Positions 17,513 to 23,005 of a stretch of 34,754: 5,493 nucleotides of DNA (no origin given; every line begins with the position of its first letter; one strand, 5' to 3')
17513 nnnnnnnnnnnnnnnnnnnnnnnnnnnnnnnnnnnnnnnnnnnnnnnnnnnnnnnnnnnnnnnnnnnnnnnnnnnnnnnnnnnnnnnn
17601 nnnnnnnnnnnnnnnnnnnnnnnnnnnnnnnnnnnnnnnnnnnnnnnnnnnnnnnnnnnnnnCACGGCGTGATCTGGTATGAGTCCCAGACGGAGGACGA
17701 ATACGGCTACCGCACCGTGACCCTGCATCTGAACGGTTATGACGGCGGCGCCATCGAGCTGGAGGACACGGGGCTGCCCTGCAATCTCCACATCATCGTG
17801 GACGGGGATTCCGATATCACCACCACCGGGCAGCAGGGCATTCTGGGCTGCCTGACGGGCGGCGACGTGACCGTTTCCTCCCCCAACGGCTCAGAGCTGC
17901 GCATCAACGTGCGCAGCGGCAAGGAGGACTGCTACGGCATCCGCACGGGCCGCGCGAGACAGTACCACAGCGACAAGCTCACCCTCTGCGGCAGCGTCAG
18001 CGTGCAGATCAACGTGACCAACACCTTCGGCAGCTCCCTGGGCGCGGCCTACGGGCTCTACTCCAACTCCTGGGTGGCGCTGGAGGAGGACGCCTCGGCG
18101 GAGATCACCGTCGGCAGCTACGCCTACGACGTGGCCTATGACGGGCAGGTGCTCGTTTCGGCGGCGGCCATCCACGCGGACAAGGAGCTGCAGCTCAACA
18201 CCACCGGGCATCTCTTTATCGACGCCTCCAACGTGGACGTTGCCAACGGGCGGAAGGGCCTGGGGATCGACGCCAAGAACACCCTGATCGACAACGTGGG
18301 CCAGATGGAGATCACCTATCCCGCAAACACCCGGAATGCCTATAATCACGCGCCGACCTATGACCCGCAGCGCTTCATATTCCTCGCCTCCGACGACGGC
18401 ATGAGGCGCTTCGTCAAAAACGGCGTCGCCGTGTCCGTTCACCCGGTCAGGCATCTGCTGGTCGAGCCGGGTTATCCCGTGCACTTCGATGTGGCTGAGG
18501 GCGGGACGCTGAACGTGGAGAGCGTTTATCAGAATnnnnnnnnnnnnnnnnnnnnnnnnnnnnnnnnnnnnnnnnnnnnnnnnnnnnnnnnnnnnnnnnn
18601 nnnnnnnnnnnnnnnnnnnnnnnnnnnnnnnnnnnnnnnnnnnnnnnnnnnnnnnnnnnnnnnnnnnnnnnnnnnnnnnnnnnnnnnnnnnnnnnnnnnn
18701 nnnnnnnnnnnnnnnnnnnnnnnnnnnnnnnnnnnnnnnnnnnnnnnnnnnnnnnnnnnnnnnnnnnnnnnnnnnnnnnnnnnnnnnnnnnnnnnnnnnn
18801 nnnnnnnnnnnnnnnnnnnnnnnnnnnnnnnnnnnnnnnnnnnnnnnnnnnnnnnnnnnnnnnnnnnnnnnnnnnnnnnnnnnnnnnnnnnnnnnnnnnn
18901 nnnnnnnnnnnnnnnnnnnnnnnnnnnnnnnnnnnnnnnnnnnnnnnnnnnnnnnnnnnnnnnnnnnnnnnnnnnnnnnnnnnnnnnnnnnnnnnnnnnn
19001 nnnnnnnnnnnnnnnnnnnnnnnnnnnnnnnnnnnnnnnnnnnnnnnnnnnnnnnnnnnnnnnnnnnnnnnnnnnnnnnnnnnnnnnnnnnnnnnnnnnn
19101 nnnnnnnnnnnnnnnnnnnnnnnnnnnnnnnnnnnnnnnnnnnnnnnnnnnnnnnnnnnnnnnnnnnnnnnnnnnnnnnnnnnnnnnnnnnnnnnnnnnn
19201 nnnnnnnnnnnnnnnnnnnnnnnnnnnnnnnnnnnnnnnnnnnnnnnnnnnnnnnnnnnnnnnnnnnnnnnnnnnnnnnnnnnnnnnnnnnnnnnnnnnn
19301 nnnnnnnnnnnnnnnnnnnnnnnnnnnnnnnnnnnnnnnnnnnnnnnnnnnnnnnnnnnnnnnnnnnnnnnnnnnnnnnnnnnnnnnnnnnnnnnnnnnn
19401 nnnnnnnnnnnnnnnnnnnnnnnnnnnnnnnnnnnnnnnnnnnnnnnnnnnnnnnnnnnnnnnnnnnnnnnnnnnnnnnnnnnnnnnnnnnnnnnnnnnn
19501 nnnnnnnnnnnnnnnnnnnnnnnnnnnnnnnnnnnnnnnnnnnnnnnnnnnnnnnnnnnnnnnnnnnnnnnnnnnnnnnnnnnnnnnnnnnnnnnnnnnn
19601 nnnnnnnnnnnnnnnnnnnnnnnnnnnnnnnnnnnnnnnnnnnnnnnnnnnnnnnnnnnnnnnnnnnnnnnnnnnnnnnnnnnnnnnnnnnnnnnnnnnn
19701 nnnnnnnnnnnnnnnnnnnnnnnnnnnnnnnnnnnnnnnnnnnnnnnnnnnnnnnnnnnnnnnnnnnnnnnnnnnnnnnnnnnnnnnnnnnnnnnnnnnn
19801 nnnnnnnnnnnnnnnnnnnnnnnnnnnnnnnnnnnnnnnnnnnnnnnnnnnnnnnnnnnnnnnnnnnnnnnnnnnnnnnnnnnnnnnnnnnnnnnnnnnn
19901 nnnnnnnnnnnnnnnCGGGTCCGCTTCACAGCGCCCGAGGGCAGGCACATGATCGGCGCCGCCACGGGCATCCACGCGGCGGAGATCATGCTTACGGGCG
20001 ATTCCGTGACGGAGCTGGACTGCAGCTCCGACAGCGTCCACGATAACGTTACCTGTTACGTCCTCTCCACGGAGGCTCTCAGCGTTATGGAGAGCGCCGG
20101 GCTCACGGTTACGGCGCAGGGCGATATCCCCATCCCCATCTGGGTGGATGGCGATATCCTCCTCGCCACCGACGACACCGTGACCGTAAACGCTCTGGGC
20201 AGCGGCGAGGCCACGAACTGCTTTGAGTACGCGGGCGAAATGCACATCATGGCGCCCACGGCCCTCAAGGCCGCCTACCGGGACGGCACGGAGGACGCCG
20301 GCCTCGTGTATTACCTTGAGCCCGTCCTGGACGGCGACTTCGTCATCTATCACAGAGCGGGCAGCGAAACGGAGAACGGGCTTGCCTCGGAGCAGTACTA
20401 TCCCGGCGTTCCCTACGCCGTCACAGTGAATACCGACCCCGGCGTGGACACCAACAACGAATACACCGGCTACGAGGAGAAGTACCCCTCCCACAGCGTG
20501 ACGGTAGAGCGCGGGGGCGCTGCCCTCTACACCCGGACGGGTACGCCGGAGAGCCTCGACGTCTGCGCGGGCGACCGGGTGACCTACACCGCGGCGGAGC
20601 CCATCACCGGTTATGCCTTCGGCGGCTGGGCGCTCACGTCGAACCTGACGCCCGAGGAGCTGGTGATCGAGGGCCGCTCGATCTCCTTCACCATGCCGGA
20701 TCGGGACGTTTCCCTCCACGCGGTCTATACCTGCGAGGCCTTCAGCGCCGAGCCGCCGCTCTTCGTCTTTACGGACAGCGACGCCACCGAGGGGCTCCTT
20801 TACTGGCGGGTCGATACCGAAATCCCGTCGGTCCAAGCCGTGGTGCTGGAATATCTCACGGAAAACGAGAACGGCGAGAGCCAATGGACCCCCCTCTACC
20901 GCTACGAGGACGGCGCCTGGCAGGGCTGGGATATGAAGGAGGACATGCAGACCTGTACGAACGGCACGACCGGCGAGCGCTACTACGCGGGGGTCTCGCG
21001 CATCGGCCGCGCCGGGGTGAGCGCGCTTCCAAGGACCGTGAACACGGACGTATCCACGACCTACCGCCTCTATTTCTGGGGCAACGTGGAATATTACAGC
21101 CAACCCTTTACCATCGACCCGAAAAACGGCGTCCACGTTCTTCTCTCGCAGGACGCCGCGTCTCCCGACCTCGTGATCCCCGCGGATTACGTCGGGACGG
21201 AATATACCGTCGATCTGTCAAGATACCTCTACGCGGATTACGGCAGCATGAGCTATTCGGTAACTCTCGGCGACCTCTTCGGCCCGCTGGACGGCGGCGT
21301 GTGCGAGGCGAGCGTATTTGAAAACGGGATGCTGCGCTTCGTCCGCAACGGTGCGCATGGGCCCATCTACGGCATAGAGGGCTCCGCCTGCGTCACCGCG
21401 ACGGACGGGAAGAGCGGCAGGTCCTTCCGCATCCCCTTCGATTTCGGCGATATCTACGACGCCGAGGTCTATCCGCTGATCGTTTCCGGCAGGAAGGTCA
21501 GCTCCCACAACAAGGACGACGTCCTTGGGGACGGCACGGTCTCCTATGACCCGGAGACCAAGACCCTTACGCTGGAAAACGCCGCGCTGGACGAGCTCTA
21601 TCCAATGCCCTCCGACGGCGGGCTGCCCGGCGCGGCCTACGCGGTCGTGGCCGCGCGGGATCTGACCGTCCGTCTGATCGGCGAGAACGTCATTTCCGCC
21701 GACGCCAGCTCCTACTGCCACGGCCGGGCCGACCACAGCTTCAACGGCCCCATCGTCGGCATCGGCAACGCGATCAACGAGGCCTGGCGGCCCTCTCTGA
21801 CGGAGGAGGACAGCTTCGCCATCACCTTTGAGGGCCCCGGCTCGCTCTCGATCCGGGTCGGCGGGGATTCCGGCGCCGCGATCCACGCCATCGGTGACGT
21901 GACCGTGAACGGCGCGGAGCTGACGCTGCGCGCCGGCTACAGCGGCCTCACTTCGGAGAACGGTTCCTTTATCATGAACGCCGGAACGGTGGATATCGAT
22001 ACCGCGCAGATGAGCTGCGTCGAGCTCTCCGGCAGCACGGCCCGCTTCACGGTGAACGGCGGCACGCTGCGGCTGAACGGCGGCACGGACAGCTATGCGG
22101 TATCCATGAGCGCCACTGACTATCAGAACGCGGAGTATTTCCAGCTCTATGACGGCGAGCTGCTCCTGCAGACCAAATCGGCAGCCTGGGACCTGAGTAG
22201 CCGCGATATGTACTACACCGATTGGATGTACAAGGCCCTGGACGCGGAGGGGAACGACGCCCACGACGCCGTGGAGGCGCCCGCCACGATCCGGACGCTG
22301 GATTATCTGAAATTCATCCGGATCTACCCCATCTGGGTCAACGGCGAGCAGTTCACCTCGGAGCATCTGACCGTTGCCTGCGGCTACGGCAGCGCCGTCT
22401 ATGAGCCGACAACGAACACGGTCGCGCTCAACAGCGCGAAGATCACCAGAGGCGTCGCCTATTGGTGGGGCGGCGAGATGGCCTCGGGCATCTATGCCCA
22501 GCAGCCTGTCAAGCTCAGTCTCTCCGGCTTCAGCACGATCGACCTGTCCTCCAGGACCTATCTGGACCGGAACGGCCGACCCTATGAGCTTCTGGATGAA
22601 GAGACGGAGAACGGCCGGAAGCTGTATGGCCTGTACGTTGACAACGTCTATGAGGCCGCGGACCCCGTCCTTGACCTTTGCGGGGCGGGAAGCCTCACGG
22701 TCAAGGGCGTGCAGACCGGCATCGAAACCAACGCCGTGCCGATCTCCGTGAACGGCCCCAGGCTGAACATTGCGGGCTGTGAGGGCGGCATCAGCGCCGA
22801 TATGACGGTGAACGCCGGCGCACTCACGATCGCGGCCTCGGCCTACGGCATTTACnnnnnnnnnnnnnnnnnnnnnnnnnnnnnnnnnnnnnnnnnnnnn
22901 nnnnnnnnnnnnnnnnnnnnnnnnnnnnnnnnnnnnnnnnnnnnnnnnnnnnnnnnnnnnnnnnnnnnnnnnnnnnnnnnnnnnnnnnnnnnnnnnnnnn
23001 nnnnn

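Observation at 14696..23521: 8.8-kb gene for a 2,941-aa secreted, dockerin-tailed mosaic protein with no recognisable catalytic domain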

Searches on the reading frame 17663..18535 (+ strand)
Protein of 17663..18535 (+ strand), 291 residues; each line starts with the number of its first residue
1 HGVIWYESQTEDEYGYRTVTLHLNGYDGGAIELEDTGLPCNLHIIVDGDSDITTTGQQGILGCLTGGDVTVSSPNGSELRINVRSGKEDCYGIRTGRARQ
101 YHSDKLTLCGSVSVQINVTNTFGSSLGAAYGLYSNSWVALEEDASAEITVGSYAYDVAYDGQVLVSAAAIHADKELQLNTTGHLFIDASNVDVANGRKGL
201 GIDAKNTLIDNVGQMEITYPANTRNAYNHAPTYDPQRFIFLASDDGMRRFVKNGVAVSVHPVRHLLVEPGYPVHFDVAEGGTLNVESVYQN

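Call 90: find_homologous_proteins(query=A6, max_evalue=0.001)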
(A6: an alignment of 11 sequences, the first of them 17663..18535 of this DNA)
Query A6 (11 sequences) (291 aa, profile of the alignment): 2 proteins with E <= 0.001 among 6822 candidates.
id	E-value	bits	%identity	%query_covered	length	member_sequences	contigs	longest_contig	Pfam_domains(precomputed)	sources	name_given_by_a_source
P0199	5.2e-43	166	94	53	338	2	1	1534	PF00404.25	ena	-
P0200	2.6e-10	58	98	14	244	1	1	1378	-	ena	-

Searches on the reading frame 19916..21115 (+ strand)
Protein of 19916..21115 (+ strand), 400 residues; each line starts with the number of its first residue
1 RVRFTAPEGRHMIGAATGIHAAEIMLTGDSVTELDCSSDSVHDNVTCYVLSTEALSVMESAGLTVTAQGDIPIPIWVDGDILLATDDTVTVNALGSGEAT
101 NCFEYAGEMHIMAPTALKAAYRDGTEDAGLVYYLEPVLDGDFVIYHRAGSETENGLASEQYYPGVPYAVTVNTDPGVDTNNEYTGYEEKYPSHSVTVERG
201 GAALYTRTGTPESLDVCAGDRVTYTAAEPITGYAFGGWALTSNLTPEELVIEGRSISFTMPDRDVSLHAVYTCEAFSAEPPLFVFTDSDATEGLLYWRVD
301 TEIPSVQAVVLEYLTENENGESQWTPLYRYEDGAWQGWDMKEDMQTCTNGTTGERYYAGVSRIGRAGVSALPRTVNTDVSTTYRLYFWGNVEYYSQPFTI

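Call 12: search_protein_families(library=pfam, proteins=[window:19916-21115:+], max_evalue=5)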
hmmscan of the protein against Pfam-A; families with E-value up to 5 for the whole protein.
window:19916-21115:+ (400 aa): 1 family
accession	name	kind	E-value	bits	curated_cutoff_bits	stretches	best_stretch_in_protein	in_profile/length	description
PF18998.6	Flg_new_2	-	5.9e-07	29.8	23.6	1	215-272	18-70/73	Divergent InlB B-repeat domain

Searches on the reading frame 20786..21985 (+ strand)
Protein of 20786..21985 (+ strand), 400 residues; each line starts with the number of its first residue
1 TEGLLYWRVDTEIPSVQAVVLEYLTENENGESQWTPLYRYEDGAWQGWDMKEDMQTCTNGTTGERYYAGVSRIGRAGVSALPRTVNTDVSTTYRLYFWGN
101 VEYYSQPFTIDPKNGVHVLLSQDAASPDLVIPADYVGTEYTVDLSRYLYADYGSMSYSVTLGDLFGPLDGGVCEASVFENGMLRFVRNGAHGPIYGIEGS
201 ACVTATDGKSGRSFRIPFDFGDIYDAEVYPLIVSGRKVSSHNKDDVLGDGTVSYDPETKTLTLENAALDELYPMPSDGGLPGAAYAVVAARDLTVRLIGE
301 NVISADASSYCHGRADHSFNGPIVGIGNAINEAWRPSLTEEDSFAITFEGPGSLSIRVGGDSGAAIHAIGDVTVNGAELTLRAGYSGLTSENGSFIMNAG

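Call 12: search_protein_families(library=pfam, proteins=[window:20786-21985:+], max_evalue=5)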
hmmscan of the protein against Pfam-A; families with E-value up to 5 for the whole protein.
window:20786-21985:+ (400 aa): 1 family
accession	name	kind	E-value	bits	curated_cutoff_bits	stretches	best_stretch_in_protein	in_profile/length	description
PF01378.23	IgG_binding_B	-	0.19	12.5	25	1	244-264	45-65/68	B domain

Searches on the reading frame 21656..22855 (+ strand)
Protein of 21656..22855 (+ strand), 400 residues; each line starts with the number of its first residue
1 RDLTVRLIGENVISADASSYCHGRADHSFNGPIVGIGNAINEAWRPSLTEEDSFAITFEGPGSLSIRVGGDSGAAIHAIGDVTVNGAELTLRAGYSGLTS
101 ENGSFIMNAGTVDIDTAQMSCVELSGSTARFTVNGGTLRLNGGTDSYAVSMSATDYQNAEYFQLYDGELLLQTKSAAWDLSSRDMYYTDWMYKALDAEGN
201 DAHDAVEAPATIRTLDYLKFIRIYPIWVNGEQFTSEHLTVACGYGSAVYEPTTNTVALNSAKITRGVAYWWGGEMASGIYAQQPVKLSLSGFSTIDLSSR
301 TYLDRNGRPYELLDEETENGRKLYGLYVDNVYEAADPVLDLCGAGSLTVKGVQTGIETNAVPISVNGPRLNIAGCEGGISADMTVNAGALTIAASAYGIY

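Call 12: search_protein_families(library=pfam, proteins=[window:21656-22855:+], max_evalue=5)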
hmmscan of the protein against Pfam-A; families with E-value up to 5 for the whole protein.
window:21656-22855:+ (400 aa): 1 family
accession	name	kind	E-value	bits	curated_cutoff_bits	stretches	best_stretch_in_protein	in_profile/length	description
PF14262.12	Cthe_2159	-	6.4e-08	32.6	25.8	2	56-194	93-218/262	Carbohydrate-binding domain-containing protein Cthe_2159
